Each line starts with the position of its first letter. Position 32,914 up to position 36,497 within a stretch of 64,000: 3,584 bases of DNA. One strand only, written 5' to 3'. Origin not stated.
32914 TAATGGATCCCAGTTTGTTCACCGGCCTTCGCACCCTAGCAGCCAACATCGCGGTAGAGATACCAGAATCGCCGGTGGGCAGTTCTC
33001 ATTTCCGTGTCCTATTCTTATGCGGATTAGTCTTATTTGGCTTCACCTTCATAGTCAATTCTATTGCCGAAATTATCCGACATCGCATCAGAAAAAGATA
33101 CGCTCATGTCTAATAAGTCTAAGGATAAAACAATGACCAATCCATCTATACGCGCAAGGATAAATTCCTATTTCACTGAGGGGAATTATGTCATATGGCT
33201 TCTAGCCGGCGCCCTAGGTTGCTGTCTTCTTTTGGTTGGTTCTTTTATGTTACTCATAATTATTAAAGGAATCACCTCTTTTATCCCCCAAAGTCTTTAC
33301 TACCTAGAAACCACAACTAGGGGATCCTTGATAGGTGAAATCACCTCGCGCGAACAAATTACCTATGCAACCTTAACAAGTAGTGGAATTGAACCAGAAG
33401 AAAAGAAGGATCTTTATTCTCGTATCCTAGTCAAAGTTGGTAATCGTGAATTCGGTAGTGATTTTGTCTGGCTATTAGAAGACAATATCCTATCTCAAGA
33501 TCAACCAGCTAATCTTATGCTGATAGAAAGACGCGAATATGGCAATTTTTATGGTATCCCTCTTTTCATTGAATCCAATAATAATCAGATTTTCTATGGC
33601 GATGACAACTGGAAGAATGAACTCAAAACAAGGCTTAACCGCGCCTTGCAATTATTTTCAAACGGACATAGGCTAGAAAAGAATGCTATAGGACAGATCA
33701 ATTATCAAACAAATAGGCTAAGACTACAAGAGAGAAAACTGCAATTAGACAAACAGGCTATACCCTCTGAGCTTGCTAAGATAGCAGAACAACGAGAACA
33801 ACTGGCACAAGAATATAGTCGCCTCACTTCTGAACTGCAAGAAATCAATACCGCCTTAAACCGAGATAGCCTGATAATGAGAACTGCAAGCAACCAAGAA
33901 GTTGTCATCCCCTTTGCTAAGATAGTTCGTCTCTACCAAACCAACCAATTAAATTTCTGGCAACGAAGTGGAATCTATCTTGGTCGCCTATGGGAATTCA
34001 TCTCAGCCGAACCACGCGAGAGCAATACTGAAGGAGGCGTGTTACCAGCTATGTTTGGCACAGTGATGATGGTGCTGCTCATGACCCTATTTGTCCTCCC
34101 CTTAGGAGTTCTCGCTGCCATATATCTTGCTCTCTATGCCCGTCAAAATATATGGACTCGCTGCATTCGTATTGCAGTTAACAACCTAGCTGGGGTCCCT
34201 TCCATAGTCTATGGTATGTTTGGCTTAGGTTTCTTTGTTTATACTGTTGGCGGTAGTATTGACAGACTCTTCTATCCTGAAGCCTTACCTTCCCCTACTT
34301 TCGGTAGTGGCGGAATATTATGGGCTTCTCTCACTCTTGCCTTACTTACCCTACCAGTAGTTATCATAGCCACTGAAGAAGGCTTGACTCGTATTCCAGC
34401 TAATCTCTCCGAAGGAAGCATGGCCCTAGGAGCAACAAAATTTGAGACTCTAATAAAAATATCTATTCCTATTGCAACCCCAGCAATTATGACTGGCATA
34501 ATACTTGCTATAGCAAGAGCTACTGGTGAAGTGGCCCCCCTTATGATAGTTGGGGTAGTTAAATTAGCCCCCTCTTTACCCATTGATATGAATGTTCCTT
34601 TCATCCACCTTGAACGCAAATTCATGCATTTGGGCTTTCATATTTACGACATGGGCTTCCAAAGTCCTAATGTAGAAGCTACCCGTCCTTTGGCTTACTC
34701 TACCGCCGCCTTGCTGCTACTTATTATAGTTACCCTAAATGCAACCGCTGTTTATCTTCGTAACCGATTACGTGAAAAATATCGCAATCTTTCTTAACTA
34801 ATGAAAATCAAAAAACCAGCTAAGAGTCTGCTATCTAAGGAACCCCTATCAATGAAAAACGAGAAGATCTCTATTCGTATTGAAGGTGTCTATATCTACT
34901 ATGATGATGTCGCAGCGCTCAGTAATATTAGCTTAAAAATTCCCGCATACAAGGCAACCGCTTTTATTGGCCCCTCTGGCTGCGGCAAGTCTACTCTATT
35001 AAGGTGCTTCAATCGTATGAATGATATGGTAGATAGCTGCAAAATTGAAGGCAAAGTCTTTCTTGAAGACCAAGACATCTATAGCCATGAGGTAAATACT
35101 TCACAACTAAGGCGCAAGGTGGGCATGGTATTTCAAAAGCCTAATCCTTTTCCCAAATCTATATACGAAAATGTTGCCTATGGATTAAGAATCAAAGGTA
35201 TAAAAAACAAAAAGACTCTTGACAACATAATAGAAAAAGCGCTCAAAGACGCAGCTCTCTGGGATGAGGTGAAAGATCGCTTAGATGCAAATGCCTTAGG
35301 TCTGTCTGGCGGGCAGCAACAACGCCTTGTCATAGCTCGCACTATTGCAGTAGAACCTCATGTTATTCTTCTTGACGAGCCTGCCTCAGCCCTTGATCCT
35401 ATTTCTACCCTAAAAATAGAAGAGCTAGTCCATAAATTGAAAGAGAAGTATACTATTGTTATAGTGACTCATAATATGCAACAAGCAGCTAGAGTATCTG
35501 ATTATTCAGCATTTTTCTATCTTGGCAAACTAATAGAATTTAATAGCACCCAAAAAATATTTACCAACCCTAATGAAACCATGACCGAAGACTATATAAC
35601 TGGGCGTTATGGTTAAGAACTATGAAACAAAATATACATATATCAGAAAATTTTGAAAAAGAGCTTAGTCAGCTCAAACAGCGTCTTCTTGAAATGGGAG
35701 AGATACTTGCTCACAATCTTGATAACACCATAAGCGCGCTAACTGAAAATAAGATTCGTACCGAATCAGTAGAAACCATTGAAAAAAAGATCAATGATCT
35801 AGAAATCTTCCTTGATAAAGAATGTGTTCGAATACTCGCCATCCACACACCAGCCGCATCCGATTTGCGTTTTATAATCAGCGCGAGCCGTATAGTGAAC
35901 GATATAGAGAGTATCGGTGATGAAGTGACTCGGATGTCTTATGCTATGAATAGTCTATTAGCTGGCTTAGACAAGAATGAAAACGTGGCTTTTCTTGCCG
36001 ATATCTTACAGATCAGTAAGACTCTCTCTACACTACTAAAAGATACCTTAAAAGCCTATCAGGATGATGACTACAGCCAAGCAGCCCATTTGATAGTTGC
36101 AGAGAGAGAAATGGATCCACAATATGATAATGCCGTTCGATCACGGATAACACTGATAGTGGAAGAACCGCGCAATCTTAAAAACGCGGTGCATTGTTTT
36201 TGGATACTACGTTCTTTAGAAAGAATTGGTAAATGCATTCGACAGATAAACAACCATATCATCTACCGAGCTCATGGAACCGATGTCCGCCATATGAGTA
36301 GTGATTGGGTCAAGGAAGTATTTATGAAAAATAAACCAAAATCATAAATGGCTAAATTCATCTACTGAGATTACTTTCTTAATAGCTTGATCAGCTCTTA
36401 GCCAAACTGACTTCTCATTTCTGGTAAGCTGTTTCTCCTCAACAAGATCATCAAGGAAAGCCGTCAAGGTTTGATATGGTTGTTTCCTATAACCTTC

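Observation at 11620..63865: Ten glycosyltransferases, mostly of eukaryote-typical families (GT14, GT10, GT92-like), scattered through a housekeeping backbone without glycan-export or sugar-nucleotide genes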

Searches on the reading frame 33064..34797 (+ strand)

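Call 10: search_protein_families(library=ncbifam, proteins=[window:33064-34797:+], max_evalue=0.00001)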
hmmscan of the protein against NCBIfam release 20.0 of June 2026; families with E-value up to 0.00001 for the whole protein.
window:33064-34797:+ (577 aa): 12 families
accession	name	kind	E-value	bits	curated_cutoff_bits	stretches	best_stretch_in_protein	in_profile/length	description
TIGR00974.1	3a0107s02c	equivalog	3e-69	233.2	193.45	1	310-570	36-271/272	phosphate ABC transporter permease PstA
TIGR02138.1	phosphate_pstC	equivalog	3.4e-37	128.1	196.45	1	300-568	35-294/296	phosphate ABC transporter permease subunit PstC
NF008430.0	PRK11268.1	equivalog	2.9e-28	98.8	439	1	312-562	65-286/295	phosphate ABC transporter permease PstA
NF008435.0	PRK11275.1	equivalog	5e-13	48.8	502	1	321-497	66-250/319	phosphate ABC transporter permease PstC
TIGR00969.1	3a0106s02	subfamily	2e-10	40.6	240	1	327-496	60-221/272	sulfate ABC transporter permease subunit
TIGR01581.1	Mo_ABC_porter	hypoth_equivalog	3.9e-10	39.6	210.3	1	335-501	28-187/225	ABC transporter permease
NF040839.1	tungstate_WtpB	equivalog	7.1e-10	38.9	340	1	326-498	42-205/251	tungstate ABC transporter permease WtpB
TIGR02139.1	permease_CysT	equivalog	1.4e-09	37.9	246.1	1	324-496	46-210/265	sulfate ABC transporter permease subunit CysT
TIGR02141.1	modB_ABC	equivalog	8.5e-09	35.4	182.6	1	336-499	6-162/208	molybdate ABC transporter permease subunit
NF006939.0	PRK09421.1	equivalog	1.3e-06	28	262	1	336-490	18-165/230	molybdate ABC transporter permease subunit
NF008208.0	PRK10971.1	equivalog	4.7e-06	26.3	415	1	422-495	144-217/277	sulfate/thiosulfate ABC transporter permease CysT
NF008196.0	PRK10952.1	equivalog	9.2e-06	24.7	439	1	416-486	207-276/356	glycine betaine/L-proline ABC transporter permease ProW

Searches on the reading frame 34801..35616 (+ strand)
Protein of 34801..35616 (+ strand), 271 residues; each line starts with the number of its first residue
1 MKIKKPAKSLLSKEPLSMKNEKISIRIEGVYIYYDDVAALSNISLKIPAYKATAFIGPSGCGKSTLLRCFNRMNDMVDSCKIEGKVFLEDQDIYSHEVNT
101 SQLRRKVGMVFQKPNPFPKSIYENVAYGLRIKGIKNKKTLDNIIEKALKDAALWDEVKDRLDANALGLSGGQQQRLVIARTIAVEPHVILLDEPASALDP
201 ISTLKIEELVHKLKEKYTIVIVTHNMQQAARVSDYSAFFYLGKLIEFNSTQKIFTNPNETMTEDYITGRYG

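Call 10: search_protein_families(library=ncbifam, proteins=[window:34801-35616:+], max_evalue=0.00001)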
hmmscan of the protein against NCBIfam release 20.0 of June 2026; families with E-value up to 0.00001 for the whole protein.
window:34801-35616:+ (271 aa): 185 families (the best 25 are shown)
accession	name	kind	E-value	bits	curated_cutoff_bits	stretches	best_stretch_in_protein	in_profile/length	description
TIGR00972.1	3a0107s01c2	equivalog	2.8e-121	403.5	343.2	1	25-271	2-248/248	phosphate ABC transporter ATP-binding protein PstB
NF010860.0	PRK14267.1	equivalog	2.2e-95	319.1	412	1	24-271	4-253/253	phosphate ABC transporter ATP-binding protein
NF010851.0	PRK14258.1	subfamily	2.1e-87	292.9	425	1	24-270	7-260/261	phosphate ABC transporter ATP-binding protein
NF010840.0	PRK14246.1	equivalog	2.6e-79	266.5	425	1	25-269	11-255/257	phosphate ABC transporter ATP-binding protein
NF010864.0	PRK14271.1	equivalog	4.9e-69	232.5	561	1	38-269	35-265/276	phosphate ABC transporter ATP-binding protein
TIGR04521.1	ECF_ATPase_2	equivalog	4.2e-45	154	330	1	37-260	18-239/279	energy-coupling factor transporter ATPase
NF007027.0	PRK09493.1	equivalog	2.4e-42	145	379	1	29-265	6-235/240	glutamine ABC transporter ATP-binding protein GlnQ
NF008338.0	PRK11124.1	equivalog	1.5e-41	142.5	369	1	23-266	1-240/242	arginine ABC transporter ATP-binding protein ArtP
NF008428.0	PRK11264.1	equivalog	4.1e-41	140.8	406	1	26-266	5-244/250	L-cystine ABC transporter ATP-binding protein TcyN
TIGR01186.1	proV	subfamily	4.3e-41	141.2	326.6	1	39-267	8-231/363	betaine/proline/choline family ABC transporter ATP-binding protein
TIGR02314.1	ABC_MetN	equivalog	5.6e-41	140.7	499.7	1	36-267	17-242/343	methionine ABC transporter ATP-binding protein MetN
TIGR03005.1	ectoine_ehuA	equivalog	1.9e-40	138.7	345.4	1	26-266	2-247/252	ectoine/hydroxyectoine ABC transporter ATP-binding protein EhuA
TIGR04520.1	ECF_ATPase_1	equivalog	2.1e-40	138.8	315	1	25-258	1-228/269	energy-coupling factor transporter ATPase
TIGR03265.1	PhnT2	equivalog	5.1e-40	137.8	457.7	1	25-266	5-235/353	putative 2-aminoethylphosphonate ABC transporter ATP-binding protein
TIGR00968.1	3a0106s01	subfamily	3.2e-39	134.8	342.75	1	25-266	1-231/237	sulfate ABC transporter ATP-binding protein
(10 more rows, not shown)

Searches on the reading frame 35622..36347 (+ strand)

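Call 10: search_protein_families(library=ncbifam, proteins=[window:35622-36347:+], max_evalue=0.00001)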
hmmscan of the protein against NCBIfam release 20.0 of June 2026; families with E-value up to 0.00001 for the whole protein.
window:35622-36347:+ (241 aa): 2 families
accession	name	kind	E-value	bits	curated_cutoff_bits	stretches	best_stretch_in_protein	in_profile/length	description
NF008332.0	PRK11115.1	equivalog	1.1e-43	149.5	342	1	1-236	4-236/239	phosphate signaling complex protein PhoU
TIGR02135.1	phoU_full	equivalog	2.2e-41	141.8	130.25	1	10-221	2-211/212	phosphate signaling complex protein PhoU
